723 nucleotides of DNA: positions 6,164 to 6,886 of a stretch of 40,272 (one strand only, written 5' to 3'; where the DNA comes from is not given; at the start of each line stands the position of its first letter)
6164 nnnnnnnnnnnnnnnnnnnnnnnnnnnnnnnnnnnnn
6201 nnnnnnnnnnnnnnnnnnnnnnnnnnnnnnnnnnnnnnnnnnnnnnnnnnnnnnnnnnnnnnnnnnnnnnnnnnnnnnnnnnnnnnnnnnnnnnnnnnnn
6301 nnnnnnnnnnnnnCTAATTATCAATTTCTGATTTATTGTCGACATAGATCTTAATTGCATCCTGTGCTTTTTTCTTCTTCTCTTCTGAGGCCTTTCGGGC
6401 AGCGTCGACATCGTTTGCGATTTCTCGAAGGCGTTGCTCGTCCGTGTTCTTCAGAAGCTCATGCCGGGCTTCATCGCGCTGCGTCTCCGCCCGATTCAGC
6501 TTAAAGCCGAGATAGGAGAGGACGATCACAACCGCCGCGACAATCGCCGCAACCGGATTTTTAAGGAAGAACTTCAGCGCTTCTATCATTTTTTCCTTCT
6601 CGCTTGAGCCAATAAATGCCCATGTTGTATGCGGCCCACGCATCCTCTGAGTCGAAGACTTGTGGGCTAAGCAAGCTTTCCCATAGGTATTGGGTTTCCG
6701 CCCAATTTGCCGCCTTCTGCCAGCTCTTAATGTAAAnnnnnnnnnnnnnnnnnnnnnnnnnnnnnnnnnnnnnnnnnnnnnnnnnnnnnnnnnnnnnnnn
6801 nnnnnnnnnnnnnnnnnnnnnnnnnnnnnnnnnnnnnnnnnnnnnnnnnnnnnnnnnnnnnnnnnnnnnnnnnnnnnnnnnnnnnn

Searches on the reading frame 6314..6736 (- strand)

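Call 74: search_protein_families(library=phrogs, proteins=[window:6314-6736:-], max_evalue=0.01)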
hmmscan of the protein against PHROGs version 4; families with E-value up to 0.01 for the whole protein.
window:6314-6736:- (140 aa): 1 family
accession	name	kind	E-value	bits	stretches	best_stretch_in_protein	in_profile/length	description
phrog_1863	-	unknown function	0.0053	17.7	1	62-126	8-69/97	-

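Call 91: search_protein_families(library=ncbifam, proteins=[window:6314-6736:-], max_evalue=1)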
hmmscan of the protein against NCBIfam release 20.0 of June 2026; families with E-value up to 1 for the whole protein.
window:6314-6736:- (140 aa): 4 families
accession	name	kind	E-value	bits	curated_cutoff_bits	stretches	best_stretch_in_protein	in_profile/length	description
NF002353.0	PRK01318.1-4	equivalog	0.083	11.5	365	1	59-132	6-86/596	membrane protein insertase YidC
NF033630.1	SLATT_6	subfamily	0.088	12.5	100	1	56-125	51-122/180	SLATT domain-containing protein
TIGR00881.1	2A0104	subfamily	0.094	11.7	407.75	1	53-125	142-208/379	phosphoglycerate transporter protein PgtP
TIGR03142.1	cytochro_ccmI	equivalog_domain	0.33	11.3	29.3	1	63-113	6-55/118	c-type cytochrome biogenesis protein CcmI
